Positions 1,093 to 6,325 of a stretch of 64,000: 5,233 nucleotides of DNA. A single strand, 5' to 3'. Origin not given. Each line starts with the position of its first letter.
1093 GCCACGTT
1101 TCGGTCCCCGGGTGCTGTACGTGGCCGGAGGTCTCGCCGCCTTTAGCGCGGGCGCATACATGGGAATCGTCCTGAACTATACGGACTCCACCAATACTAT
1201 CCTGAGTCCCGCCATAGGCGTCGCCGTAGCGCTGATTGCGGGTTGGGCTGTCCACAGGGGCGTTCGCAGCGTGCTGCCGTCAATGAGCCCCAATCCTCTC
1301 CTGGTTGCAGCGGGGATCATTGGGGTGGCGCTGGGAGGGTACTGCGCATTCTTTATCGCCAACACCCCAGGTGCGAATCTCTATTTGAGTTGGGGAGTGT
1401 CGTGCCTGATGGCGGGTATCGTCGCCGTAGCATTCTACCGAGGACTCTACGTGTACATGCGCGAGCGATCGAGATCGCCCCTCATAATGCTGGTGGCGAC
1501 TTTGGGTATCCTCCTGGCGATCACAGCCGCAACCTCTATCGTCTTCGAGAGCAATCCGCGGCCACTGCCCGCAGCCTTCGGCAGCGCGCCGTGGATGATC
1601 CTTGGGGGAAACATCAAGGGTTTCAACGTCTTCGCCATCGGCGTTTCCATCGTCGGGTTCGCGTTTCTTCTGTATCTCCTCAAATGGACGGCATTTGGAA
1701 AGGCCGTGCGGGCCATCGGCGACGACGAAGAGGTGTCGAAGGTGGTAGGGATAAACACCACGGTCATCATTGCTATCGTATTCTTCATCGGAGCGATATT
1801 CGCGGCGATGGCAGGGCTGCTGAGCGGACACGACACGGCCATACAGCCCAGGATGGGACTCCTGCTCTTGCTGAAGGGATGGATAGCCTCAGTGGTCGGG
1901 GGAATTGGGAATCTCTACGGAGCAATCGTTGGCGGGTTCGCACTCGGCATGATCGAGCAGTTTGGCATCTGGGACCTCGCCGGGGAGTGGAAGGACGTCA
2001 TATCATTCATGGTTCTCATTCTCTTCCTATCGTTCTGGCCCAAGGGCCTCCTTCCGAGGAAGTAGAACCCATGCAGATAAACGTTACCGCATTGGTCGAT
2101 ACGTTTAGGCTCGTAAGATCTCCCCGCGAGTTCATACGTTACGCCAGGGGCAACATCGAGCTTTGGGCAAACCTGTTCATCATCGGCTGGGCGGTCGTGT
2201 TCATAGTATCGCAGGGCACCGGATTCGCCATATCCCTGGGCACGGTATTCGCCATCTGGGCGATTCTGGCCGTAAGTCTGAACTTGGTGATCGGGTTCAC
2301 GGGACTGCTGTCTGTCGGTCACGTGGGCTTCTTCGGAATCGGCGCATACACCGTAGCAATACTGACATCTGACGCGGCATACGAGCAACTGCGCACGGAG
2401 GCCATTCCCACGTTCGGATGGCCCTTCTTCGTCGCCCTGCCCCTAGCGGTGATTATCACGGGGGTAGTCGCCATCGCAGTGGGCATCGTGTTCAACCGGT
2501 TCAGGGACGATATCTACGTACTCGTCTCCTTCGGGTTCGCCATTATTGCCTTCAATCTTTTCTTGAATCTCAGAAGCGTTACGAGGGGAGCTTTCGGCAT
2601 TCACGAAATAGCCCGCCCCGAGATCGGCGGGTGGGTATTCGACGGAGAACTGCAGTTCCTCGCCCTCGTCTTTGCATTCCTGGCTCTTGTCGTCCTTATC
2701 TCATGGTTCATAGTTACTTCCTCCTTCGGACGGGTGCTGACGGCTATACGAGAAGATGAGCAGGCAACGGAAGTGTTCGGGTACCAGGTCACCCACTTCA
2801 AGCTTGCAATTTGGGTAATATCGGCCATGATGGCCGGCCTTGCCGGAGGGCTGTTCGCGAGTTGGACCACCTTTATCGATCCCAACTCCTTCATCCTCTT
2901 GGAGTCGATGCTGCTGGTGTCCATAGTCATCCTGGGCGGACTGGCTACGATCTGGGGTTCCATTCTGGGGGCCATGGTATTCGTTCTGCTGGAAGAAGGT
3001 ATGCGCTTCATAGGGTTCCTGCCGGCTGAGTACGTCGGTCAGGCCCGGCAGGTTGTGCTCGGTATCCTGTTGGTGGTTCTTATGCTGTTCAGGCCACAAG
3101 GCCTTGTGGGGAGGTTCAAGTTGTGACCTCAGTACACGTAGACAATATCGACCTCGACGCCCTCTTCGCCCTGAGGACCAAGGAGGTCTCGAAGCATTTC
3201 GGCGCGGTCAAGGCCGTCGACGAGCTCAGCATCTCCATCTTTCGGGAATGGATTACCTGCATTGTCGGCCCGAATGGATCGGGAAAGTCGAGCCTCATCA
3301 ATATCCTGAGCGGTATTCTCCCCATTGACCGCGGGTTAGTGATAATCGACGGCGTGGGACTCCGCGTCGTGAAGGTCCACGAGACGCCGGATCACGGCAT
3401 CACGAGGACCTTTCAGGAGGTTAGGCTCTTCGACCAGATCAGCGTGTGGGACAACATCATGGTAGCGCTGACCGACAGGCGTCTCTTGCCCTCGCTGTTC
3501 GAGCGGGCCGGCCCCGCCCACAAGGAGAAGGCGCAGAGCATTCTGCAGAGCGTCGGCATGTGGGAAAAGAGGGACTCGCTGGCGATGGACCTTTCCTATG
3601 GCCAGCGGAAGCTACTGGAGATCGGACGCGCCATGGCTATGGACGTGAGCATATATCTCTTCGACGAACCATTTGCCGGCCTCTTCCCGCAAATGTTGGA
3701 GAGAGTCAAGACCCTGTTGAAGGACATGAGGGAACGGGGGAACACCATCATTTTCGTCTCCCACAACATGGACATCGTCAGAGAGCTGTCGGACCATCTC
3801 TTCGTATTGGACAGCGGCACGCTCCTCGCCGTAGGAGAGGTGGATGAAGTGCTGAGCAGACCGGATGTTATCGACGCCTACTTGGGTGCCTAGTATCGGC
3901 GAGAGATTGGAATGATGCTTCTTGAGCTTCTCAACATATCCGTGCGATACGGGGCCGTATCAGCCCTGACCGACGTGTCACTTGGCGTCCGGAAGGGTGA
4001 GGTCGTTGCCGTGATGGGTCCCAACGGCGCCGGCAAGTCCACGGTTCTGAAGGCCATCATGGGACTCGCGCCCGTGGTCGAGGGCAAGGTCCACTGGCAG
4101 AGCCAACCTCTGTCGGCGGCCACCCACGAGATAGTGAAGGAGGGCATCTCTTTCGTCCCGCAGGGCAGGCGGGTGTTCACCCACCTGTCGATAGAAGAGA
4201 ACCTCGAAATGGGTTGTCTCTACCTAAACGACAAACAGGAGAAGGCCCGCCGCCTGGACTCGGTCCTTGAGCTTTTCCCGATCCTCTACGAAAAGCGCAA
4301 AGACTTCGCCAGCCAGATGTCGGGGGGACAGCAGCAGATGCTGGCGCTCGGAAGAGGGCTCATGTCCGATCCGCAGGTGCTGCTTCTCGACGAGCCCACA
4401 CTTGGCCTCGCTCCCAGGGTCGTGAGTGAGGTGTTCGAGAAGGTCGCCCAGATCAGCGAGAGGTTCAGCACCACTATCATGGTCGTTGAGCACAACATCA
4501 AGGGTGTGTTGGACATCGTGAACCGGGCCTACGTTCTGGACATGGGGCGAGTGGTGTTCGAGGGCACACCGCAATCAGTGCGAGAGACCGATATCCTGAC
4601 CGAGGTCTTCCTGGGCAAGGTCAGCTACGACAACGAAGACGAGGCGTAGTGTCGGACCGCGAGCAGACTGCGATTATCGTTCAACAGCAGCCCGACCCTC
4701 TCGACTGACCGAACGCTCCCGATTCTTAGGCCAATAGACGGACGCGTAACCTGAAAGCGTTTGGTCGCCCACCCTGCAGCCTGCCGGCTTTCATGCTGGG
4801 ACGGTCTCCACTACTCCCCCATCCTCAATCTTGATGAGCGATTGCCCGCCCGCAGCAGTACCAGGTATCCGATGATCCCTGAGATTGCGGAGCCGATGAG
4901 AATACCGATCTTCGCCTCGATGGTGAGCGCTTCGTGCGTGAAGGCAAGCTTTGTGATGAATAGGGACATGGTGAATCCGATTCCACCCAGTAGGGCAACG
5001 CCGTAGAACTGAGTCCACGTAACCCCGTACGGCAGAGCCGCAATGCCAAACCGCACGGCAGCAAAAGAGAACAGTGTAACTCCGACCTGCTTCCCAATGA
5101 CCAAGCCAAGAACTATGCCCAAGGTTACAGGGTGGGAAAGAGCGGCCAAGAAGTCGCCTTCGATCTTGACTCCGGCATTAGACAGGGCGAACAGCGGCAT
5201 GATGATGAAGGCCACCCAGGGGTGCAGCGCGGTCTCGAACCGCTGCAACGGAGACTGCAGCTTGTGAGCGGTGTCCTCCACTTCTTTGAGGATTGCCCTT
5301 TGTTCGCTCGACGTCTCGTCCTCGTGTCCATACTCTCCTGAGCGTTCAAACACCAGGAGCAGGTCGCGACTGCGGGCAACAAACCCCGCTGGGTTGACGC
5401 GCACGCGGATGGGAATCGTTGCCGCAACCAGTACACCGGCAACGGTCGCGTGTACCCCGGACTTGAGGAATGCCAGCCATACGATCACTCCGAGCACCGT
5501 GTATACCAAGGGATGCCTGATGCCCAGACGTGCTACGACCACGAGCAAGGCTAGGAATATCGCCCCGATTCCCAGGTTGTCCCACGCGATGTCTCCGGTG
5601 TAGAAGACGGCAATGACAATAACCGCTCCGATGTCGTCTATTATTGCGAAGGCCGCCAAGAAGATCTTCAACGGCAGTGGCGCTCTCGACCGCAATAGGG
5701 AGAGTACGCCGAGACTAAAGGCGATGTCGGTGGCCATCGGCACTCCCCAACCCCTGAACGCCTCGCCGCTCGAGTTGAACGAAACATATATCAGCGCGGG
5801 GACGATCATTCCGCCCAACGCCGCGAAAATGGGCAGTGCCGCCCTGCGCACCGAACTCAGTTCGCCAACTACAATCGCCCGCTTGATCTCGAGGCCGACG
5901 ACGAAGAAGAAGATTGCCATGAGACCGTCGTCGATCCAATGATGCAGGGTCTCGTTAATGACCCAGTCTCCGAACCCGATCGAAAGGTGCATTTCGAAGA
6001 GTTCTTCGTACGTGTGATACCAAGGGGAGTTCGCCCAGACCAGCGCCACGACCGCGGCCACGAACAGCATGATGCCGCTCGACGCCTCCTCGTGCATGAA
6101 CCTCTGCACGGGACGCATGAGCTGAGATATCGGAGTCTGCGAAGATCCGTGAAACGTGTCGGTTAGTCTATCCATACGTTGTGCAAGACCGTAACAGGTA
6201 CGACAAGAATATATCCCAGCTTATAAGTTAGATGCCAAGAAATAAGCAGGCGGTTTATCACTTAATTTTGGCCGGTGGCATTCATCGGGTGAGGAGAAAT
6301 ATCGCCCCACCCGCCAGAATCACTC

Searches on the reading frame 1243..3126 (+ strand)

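Call 59: search_protein_families(library=pfam, proteins=[window:1243-3126:+], max_evalue=0.001)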
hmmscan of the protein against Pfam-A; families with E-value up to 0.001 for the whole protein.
window:1243-3126:+ (627 aa): 1 family
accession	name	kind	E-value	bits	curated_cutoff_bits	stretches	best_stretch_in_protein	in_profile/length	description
PF02653.21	BPD_transp_2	-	9.4e-40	136.9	26.8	1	332-613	5-268/269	Branched-chain amino acid transport system / permease component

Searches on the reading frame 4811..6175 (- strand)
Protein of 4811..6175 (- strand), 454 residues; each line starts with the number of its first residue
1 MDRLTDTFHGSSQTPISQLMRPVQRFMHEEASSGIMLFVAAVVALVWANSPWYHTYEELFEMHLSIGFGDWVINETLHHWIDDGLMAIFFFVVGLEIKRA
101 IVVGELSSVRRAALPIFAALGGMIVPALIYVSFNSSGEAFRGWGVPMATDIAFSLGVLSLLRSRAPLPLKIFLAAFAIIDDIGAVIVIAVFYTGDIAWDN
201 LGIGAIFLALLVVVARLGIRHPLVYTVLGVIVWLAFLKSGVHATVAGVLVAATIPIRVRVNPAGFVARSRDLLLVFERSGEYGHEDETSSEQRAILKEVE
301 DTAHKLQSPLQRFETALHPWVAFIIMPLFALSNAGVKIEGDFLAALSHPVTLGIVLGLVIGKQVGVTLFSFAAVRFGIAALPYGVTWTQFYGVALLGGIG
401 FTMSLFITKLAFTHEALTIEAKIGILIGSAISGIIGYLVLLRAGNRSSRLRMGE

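Call 59: search_protein_families(library=pfam, proteins=[window:4811-6175:-], max_evalue=0.001)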
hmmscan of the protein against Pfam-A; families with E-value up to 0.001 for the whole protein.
window:4811-6175:- (454 aa): 1 family
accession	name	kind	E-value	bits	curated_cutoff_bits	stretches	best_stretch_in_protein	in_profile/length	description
PF06965.17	Na_H_antiport_1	-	3.5e-153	510.4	23.5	1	25-440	2-374/374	Na+/H+ antiporter 1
